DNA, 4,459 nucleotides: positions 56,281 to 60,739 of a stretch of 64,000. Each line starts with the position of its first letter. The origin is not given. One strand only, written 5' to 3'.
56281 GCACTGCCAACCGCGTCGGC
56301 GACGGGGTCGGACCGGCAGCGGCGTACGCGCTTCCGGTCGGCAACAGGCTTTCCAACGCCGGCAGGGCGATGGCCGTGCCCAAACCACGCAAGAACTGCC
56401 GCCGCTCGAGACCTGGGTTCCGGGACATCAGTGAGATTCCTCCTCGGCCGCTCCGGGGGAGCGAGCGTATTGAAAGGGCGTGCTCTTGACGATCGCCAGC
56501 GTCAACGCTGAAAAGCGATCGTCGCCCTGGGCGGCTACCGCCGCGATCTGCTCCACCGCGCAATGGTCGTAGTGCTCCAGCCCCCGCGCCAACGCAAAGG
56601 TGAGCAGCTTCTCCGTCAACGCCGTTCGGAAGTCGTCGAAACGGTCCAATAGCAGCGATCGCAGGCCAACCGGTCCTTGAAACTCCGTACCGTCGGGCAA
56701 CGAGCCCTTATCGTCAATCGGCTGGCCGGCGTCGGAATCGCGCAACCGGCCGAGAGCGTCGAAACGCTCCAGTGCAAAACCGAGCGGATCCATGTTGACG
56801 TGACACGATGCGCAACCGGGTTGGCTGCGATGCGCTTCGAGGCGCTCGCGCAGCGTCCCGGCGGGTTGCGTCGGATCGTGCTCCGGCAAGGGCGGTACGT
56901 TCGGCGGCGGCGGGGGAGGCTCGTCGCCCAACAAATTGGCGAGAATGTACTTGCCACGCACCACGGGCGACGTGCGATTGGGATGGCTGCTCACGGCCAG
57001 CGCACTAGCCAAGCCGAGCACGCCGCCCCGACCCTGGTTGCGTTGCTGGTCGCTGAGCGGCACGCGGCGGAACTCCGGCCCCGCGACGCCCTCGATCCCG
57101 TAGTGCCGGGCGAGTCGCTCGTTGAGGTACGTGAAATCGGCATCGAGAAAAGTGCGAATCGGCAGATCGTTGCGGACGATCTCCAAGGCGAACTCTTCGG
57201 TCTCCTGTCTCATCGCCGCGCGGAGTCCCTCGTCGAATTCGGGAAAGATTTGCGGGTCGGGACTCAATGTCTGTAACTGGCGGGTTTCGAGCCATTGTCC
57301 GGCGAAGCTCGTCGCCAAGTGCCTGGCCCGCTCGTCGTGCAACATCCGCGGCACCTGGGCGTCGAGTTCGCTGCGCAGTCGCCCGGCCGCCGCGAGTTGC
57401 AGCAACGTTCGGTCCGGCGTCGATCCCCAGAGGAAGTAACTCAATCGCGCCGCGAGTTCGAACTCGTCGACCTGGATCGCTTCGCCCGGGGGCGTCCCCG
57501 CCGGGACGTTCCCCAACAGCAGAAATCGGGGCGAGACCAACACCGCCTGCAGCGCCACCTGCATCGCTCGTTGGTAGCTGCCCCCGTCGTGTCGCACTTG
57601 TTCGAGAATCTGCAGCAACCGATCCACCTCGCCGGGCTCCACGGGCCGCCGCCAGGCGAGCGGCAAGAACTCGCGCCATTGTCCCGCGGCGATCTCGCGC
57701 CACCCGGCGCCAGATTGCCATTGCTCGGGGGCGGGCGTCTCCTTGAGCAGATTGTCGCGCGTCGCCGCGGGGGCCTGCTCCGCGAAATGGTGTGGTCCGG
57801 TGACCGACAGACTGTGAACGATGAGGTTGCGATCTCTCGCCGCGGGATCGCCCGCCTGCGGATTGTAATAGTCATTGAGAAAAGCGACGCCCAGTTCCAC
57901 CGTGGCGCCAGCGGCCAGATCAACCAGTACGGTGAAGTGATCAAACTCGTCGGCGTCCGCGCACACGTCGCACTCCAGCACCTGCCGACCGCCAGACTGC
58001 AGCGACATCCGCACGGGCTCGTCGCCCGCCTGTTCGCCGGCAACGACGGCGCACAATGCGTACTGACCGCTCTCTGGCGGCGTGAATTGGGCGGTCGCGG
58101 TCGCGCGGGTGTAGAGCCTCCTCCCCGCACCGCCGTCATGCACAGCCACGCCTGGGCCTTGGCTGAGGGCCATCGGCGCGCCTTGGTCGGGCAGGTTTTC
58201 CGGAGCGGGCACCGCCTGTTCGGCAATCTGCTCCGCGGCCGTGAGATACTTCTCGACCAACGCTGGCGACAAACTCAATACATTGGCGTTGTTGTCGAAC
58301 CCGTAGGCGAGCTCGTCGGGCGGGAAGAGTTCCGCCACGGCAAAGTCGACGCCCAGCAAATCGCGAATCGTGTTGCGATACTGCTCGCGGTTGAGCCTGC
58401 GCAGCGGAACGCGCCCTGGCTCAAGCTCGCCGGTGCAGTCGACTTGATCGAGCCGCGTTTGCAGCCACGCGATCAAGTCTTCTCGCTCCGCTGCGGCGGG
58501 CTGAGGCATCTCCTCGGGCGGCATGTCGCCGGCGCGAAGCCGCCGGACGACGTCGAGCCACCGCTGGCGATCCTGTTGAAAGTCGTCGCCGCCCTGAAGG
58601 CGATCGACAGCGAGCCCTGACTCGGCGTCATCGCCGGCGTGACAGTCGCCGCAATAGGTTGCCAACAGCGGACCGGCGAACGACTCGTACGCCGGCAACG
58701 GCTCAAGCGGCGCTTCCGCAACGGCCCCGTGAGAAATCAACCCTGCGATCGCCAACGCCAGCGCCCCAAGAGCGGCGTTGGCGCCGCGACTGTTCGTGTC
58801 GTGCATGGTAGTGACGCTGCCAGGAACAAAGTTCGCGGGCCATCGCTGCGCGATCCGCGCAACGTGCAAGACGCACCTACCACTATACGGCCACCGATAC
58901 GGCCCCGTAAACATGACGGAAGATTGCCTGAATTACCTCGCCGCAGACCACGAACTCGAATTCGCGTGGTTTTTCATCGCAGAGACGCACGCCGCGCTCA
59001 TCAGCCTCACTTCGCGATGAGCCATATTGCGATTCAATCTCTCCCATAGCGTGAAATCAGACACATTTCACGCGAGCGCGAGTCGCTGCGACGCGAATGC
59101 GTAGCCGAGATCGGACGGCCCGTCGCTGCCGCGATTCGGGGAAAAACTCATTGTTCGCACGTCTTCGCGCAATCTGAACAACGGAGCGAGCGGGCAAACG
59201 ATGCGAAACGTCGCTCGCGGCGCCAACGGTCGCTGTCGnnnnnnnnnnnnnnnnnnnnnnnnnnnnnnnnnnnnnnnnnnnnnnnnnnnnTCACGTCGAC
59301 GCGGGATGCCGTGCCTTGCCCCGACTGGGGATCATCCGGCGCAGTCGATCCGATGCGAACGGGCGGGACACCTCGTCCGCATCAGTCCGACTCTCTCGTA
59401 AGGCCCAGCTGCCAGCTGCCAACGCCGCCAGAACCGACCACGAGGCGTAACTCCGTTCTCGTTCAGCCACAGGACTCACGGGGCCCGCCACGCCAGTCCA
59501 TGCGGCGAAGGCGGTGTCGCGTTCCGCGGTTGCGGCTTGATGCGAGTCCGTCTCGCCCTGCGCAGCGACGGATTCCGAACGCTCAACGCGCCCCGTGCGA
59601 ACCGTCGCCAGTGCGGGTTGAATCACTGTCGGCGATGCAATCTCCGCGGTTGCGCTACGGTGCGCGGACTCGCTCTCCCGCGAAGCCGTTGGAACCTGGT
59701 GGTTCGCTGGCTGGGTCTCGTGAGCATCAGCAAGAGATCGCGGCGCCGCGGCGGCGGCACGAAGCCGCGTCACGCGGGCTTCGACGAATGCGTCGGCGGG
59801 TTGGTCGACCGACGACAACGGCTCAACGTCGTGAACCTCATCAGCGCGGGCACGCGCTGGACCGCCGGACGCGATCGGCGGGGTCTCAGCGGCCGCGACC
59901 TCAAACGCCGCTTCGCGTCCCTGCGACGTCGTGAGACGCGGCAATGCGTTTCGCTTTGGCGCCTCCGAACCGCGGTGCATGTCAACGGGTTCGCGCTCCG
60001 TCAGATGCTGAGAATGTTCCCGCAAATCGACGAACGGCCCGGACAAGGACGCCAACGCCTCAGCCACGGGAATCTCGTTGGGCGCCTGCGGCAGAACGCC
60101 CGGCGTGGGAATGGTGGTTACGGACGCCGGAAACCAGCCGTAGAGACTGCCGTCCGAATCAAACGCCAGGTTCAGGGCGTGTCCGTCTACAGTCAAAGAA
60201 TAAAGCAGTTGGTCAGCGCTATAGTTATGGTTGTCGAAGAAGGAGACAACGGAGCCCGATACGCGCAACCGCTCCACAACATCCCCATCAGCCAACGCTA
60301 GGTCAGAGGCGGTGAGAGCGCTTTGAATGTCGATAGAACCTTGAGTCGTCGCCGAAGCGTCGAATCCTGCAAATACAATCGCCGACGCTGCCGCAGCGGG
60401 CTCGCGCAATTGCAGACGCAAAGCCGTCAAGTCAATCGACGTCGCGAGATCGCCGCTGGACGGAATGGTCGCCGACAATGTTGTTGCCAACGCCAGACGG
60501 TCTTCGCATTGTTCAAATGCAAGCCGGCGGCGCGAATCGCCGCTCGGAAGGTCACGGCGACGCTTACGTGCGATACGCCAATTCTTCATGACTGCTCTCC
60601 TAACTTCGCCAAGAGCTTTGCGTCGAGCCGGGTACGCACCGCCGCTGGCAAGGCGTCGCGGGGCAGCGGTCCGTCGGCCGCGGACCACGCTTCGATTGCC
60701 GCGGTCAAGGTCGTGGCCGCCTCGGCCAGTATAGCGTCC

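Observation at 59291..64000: Translationally coupled ECF sigma - Ser/Thr kinase(TPR) - unknown exported protein operon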

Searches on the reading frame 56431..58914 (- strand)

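Call 5: search_protein_families(library=pfam, proteins=[window:56431-58914:-], max_evalue=0.01)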
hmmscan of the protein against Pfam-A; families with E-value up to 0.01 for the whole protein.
window:56431-58914:- (828 aa): 8 families
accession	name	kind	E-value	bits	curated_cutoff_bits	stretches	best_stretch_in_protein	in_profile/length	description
PF07631.16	PSD4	-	3.7e-44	150.7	23.3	1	483-607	2-128/128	Protein of unknown function (DUF1592)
PF07627.16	PSCyt3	-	6.2e-33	113.4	27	1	629-727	1-97/98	Protein of unknown function (DUF1588)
PF07626.16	PSD3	-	6.1e-28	97.5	23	1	172-235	1-64/65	Protein of unknown function (DUF1587)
PF07624.16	PSD2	-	3.4e-24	84.8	25.8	1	741-814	1-74/74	Protein of unknown function (DUF1585)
PF07637.16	PSD5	-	1.9e-16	60.6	34.2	1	414-465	7-58/62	Protein of unknown function (DUF1595)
PF16841.11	CBM60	-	1.8e-13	51.2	28.2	1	291-382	6-87/91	Ca-dependent carbohydrate-binding module xylan-binding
PF13442.11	Cytochrome_CBB3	-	0.00023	21.9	27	1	84-151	10-68/68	Cytochrome C oxidase, cbb3-type, subunit III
PF07635.16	PSCyt1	-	0.00032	21.7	22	1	88-135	1-59/59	Planctomycete cytochrome C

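Call 6: search_protein_families(library=ncbifam, proteins=[window:56431-58914:-], max_evalue=0.01)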
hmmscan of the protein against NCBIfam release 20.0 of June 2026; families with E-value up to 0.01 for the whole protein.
window:56431-58914:- (828 aa): 0 families

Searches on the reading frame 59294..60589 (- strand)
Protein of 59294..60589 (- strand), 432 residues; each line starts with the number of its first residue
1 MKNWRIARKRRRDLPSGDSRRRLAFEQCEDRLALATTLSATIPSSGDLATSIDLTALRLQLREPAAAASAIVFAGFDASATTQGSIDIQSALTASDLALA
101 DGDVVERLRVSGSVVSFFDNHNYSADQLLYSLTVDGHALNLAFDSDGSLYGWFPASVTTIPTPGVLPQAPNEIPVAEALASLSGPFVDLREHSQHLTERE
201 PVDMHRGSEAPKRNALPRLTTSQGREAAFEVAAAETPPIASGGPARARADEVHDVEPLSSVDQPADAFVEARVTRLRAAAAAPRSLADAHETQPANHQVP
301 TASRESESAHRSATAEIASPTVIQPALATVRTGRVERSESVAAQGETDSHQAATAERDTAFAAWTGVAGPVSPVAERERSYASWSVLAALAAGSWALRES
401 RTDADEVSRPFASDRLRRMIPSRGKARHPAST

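Call 5: search_protein_families(library=pfam, proteins=[window:59294-60589:-], max_evalue=0.01)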
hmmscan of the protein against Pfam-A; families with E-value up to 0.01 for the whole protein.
window:59294-60589:- (432 aa): 0 families

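Call 6: search_protein_families(library=ncbifam, proteins=[window:59294-60589:-], max_evalue=0.01)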
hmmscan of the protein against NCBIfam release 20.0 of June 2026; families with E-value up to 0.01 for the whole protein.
window:59294-60589:- (432 aa): 0 families

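Call 7: find_homologous_proteins(query=window:59294-60589:-, max_evalue=0.001)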
Query window:59294-60589:- (432 aa): 2 proteins with E <= 0.001 among 8000 candidates.
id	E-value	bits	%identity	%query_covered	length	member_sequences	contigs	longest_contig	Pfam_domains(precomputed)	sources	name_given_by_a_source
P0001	2.6e-201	687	81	100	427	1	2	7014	-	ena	-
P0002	1.5e-183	629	100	70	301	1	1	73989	-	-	-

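Call 9: find_encoding_contigs(protein=P0001, flank=10000, max_places=6)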
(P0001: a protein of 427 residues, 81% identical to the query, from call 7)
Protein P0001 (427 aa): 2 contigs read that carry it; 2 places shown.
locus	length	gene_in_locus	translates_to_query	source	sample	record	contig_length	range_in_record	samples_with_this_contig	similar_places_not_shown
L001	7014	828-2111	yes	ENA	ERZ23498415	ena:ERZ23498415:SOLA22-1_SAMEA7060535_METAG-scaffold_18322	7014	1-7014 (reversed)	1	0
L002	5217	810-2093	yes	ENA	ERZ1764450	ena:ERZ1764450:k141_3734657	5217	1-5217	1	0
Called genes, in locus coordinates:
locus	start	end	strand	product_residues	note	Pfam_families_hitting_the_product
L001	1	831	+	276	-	?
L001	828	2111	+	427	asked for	-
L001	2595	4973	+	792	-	PF07626:PSD3, PF16841:CBM60, PF07637:PSD5, PF07631:PSD4, PF07627:PSCyt3, PF07624:PSD2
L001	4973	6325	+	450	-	PF07586:HXXSHH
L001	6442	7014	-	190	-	?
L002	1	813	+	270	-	?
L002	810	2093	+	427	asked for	-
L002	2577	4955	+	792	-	PF07626:PSD3, PF16841:CBM60, PF07637:PSD5, PF07631:PSD4, PF07627:PSCyt3, PF07624:PSD2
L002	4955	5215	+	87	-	?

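Call 18: search_protein_representatives(protein=window:59294-60589:-)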
Query: 432 residues. Proteins with E-value up to 0.001 (for the whole library): 2; up to 1e-10: 2; up to 1e-30: 1. The best 2 are listed.
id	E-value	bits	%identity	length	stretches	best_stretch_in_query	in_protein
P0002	4.6e-184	628.5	100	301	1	132-432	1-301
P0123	2.9e-14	69.5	37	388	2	158-419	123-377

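Call 36: find_homologous_proteins(query=A3, max_evalue=0.001)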
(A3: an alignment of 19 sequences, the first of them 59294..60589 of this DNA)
Query A3 (19 sequences) (432 aa, profile of the alignment): 2 proteins with E <= 0.001 among 8000 candidates.
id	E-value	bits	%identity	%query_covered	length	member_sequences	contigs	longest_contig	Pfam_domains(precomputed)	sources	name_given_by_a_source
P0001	1.1e-90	323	81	100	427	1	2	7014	-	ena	-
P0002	8.5e-63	231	100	70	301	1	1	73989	-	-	-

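Call 63: predict_structure(alignment_id=A4)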
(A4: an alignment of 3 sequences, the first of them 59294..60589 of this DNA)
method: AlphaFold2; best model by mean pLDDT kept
length: 432 residues; sequences in the alignment: 3
mean_pLDDT: 31.3   pTM: 0.16
mean pLDDT of the five models: 31.3, 31.0, 30.7, 28.2, 28.1
residues with pLDDT >= 90: 0; 70-90: 0; 50-70: 3; < 50: 429
segments of 3 or more residues with pLDDT < 50: 1-8, 10-354, 357-432
pLDDT, mean of each block of 10 residues (from residue 1): 43 46 42 29 28 29 26 25 23 26 24 24 27 30 35 29 27 27 28 30 32 34 39 32 28 29 34 40 31 28 29 26 23 27 37 46 39 35 32 30 28 31 32 34
secondary structure, 60 per line:
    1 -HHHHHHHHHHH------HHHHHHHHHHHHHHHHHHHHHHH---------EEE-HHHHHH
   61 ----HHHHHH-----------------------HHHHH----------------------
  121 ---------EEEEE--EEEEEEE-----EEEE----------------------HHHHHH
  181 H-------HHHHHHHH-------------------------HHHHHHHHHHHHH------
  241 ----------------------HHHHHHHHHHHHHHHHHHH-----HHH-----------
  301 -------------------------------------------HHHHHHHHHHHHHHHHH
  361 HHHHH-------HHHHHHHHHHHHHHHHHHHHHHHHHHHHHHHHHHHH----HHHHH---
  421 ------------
elements in order: H2-12 H19-41 E51-53 H55-60 H65-70 H94-98 E130-134 E137-143 E149-152 H175-181 H189-196 H222-234 H263-281 H344-365 H373-408 H413-417

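Call 74: search_protein_families(library=padloc, proteins=[window:59294-60589:-], max_evalue=0.001)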
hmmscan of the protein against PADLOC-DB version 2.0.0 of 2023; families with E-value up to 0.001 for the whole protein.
window:59294-60589:- (432 aa): 0 families

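Call 76: find_related_loci(query=window:59294-60589:-, collection=metagenome_contigs, flank=4000)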
Query window:59294-60589:- (432 aa) in metagenome_contigs; peptide patterns used: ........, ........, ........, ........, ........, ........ (x = any residue, [..] = any of these).
371 stretches matched a pattern, but none encodes a relative of the query by tblastn (E <= 1e-3).

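Call 77: find_related_loci(query=A4, collection=metagenome_contigs, flank=5000)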
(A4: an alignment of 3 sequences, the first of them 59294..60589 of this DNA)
Query A4 (432 aa) in metagenome_contigs; peptide patterns used: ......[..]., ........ (x = any residue, [..] = any of these).
555 stretches matched a pattern, but none encodes a relative of the query by tblastn (E <= 1e-3).

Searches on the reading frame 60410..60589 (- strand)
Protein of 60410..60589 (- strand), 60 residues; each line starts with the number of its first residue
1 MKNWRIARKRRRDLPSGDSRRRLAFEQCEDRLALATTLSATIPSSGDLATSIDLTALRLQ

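Call 40: search_protein_families(library=pfam, proteins=[window:60410-60589:-], max_evalue=10)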
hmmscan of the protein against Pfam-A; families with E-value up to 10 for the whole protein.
seq(60 aa): 1 family
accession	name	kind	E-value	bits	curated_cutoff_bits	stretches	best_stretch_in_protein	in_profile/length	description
PF07595.18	Planc_extracel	-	0.041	14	25.5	1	20-35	2-17/20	Planctomycete extracellular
